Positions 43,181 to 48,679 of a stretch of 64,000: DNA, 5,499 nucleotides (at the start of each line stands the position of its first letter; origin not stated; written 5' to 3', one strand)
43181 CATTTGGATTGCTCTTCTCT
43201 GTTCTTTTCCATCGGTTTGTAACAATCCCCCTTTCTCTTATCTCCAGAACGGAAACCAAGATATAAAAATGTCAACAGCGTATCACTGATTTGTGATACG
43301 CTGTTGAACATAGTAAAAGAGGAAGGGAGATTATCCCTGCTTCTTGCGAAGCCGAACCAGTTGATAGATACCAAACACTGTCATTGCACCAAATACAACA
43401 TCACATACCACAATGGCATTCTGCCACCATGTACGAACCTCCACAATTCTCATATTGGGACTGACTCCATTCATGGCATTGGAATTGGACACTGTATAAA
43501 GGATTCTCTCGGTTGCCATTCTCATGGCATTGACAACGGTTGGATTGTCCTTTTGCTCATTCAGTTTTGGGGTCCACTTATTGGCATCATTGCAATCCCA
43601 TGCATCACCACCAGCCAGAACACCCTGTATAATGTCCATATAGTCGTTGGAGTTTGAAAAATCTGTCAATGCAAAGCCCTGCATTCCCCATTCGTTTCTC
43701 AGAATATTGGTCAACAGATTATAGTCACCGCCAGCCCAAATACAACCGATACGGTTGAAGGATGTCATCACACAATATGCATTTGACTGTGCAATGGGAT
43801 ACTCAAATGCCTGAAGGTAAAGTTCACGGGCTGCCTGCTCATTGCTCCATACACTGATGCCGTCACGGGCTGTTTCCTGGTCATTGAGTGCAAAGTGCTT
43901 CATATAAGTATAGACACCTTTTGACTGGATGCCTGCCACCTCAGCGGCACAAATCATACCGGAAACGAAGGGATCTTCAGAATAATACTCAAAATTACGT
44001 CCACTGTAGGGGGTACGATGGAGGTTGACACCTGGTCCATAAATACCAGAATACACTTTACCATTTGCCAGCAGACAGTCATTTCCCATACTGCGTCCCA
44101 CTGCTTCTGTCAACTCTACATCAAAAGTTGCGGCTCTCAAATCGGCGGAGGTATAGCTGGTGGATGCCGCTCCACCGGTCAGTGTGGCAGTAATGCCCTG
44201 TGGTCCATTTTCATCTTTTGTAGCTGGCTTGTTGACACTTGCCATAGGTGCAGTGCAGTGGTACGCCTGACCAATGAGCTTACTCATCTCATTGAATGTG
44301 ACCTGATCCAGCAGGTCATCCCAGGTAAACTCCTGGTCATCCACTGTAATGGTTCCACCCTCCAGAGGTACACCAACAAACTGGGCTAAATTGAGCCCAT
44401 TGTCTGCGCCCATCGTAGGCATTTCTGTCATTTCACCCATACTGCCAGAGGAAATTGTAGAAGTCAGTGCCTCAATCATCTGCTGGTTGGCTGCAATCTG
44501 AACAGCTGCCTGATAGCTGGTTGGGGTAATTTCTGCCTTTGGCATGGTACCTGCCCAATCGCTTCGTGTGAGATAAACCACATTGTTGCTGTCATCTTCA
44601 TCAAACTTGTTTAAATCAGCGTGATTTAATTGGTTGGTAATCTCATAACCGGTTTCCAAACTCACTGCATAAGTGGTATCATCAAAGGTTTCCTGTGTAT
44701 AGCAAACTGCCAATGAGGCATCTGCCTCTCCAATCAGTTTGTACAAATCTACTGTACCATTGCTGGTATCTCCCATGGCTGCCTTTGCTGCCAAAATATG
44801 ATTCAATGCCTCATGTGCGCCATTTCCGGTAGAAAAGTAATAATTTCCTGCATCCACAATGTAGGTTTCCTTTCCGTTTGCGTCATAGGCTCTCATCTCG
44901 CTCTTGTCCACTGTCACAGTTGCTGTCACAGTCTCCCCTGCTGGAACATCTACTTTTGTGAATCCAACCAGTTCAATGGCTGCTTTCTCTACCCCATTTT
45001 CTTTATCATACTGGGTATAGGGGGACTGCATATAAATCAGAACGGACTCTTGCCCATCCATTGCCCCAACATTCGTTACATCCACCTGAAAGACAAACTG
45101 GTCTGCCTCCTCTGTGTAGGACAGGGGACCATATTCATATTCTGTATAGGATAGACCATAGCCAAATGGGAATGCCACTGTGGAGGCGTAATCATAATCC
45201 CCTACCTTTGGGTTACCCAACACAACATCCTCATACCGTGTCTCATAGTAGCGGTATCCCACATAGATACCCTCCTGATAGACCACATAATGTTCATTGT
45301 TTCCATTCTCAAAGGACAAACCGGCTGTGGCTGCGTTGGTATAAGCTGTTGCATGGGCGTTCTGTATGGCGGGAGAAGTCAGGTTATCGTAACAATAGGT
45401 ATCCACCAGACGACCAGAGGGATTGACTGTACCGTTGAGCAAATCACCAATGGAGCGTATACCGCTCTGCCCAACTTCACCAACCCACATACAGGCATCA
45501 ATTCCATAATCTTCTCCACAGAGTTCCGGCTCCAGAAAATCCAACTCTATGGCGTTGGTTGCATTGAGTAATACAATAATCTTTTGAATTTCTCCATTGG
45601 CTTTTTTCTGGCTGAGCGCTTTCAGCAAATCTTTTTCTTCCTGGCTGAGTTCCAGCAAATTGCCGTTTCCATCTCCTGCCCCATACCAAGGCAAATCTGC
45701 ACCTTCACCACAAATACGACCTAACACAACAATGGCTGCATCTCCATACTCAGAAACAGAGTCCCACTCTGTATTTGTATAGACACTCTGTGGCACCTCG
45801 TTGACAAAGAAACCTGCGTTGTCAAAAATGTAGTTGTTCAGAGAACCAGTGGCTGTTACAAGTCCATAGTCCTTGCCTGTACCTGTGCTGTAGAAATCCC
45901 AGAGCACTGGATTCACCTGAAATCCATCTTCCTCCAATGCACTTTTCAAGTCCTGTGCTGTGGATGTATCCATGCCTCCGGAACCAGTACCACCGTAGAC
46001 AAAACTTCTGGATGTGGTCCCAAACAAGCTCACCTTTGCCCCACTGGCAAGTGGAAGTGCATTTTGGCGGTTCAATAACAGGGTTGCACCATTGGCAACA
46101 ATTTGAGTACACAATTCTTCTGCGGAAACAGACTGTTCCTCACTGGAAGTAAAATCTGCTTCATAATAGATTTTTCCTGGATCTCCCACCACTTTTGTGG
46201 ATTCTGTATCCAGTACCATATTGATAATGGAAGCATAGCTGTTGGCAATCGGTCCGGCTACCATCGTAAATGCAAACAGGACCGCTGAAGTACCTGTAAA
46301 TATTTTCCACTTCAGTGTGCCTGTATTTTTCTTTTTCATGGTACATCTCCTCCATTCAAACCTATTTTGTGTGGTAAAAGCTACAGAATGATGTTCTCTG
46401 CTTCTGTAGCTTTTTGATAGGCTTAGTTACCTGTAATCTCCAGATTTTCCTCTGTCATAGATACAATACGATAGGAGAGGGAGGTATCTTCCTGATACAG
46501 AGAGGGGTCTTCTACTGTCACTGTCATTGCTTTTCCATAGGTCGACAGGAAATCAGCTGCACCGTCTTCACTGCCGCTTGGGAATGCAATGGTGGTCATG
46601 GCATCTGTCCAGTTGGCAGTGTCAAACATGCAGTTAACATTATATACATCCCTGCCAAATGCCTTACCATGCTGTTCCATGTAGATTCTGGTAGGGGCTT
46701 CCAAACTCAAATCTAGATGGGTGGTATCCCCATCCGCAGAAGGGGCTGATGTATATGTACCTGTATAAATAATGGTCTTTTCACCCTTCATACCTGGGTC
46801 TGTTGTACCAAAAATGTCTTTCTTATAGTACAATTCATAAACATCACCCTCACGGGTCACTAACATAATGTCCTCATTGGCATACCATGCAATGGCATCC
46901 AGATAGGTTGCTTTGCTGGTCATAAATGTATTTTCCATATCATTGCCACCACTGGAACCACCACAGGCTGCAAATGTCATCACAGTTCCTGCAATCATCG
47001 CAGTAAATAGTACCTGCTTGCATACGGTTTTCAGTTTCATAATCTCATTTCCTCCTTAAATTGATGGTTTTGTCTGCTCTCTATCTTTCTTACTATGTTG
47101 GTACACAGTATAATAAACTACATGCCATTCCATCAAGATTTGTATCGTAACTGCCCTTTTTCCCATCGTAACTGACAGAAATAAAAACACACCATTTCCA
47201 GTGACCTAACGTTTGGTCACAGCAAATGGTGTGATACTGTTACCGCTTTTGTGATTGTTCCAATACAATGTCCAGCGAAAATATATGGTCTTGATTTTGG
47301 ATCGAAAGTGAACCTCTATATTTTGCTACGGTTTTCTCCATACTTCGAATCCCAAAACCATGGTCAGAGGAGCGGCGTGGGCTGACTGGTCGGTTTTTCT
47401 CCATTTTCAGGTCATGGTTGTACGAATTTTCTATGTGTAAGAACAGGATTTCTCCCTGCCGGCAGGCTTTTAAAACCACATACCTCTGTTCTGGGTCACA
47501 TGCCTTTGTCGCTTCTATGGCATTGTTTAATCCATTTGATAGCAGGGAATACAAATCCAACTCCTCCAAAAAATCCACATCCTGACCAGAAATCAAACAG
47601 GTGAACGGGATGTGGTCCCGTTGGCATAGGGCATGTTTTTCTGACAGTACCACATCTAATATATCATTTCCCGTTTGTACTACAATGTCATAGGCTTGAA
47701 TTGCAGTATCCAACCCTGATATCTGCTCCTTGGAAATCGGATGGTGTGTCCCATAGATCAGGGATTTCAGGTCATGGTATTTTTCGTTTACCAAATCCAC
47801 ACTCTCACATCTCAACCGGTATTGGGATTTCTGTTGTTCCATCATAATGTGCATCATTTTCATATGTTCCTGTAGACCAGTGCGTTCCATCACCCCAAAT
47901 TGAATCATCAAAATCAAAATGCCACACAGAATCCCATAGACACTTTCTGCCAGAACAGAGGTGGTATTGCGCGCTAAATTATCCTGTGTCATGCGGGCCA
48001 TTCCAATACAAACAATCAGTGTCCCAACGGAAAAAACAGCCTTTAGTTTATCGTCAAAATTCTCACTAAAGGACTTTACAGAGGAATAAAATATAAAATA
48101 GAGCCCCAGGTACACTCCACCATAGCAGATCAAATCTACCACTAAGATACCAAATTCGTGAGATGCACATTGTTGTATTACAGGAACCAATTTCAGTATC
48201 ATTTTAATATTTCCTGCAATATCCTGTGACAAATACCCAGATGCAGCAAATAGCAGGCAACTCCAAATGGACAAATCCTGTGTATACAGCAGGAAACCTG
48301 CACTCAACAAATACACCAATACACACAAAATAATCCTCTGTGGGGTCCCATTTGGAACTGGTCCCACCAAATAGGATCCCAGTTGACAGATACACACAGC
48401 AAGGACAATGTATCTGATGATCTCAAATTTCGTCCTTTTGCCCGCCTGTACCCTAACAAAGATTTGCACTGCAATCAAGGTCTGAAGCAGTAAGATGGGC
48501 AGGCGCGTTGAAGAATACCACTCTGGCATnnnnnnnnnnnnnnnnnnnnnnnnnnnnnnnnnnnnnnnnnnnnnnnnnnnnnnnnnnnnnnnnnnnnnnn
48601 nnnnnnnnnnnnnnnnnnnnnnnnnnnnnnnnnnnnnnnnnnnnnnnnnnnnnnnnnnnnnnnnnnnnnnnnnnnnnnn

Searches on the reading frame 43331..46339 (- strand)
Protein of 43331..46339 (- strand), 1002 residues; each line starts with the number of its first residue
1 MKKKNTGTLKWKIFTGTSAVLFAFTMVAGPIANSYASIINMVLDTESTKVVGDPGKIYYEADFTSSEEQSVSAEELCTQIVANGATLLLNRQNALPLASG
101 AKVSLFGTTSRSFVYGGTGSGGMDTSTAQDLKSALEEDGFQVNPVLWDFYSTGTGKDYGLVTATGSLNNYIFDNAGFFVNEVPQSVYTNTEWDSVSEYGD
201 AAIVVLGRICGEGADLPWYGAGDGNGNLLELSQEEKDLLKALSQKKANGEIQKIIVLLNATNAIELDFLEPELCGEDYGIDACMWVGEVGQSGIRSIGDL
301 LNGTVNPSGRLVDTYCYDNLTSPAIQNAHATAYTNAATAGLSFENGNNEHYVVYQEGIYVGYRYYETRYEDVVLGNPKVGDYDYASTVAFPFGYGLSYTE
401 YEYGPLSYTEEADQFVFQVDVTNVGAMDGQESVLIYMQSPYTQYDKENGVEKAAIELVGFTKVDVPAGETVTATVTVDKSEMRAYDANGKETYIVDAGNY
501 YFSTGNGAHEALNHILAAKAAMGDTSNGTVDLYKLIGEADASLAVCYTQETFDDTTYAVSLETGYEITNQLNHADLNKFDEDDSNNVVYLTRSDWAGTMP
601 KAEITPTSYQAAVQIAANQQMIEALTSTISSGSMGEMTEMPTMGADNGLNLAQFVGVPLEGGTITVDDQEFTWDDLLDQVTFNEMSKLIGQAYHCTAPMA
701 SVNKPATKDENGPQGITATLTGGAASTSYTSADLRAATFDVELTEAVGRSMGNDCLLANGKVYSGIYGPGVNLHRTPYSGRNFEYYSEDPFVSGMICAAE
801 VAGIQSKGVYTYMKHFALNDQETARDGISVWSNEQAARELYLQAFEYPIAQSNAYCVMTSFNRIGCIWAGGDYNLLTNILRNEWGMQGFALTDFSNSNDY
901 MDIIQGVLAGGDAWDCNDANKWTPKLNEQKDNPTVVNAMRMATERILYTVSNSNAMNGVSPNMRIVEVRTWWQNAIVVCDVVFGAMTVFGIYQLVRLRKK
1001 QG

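Call 77: search_protein_families(library=pfam, proteins=[window:43331-46339:-], max_evalue=0.001)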
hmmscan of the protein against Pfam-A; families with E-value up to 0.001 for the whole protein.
window:43331-46339:- (1002 aa): 3 families
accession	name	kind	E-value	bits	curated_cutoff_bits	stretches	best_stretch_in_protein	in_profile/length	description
PF01915.27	Glyco_hydro_3_C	-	3.7e-22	79.7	31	1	86-362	2-200/200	Glycosyl hydrolase family 3 C-terminal domain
PF00933.27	Glyco_hydro_3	-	2.1e-16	60.7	27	1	735-901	91-259/316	Glycosyl hydrolase family 3 N terminal domain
PF14310.12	Fn3-like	-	1.9e-10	41.1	25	1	434-506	4-69/71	Fibronectin type III-like domain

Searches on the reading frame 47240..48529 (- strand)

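Call 77: search_protein_families(library=pfam, proteins=[window:47240-48529:-], max_evalue=0.001)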
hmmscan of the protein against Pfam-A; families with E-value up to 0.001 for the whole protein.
window:47240-48529:- (429 aa): 1 family
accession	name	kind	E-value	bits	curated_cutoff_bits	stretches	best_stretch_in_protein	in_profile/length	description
PF14501.12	HATPase_c_5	-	1.5e-21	76.7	22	1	321-423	1-101/102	GHKL domain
